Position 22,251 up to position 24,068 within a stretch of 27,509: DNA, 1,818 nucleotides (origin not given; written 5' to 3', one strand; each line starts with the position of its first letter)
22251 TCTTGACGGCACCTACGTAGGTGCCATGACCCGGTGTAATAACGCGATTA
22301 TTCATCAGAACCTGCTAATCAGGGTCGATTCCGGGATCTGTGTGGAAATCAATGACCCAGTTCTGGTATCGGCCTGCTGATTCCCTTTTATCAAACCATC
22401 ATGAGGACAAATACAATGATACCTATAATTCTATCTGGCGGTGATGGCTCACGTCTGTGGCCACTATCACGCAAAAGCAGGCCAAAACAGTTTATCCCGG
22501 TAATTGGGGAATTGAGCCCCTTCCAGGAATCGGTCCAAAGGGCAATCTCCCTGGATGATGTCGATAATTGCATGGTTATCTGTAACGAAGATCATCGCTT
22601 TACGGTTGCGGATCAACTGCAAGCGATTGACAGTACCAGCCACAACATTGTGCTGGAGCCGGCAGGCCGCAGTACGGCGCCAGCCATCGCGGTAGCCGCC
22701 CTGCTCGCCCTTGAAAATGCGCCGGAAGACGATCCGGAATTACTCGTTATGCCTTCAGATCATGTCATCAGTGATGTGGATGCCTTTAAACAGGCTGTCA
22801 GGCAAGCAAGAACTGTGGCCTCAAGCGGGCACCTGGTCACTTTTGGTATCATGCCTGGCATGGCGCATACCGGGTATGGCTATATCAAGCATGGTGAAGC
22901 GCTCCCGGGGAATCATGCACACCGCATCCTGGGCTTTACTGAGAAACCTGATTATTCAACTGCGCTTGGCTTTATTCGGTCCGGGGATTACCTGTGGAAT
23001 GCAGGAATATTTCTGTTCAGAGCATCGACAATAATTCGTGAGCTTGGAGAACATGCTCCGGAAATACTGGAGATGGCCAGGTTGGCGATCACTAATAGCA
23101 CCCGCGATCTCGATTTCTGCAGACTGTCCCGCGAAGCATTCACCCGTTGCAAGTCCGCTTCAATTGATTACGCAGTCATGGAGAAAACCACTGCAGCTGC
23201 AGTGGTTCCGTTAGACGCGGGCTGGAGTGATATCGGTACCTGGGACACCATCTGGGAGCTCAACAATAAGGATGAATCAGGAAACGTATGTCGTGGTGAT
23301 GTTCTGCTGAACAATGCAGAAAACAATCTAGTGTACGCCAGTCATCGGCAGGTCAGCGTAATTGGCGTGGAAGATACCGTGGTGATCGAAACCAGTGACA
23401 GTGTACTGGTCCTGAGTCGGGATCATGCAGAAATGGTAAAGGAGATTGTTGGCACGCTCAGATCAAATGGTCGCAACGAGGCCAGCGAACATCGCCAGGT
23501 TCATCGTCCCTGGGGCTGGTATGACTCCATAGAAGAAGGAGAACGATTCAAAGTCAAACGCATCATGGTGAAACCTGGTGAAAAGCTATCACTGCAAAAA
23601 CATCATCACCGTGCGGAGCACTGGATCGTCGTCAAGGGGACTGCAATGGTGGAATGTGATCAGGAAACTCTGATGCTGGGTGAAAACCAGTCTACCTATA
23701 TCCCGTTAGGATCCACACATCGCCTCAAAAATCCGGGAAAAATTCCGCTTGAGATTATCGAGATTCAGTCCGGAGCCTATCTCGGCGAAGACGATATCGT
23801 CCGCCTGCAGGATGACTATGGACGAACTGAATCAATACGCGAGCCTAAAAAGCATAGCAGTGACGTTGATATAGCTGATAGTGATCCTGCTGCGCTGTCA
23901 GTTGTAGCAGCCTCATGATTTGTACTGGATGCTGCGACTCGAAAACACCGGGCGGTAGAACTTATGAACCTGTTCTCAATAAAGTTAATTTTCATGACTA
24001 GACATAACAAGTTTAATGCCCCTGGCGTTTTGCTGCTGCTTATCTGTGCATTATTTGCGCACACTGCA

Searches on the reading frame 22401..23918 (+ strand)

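Call 5: search_protein_families(library=pfam, proteins=[window:22401-23918:+], max_evalue=0.001)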
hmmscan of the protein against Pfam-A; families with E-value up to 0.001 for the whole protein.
window:22401-23918:+ (505 aa): 5 families
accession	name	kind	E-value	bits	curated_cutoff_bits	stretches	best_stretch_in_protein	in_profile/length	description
PF01050.24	MannoseP_isomer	-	4.6e-58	194.9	23.6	1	356-471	1-116/116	Mannose-6-phosphate isomerase C-terminal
PF00483.29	NTP_transferase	-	5.9e-55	186.9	21.2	1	8-293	2-244/245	Nucleotidyl transferase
PF22640.1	ManC_GMP_beta-helix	-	6.9e-13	48.8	27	1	305-353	7-55/55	MannoseP isomerase/GMP-like beta-helix domain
PF07883.17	Cupin_2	-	1.2e-10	41.4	27.2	1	388-455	3-69/70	Cupin domain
PF12804.13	NTP_transf_3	-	6.2e-06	26.9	27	1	9-137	2-112/160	MobA-like NTP transferase domain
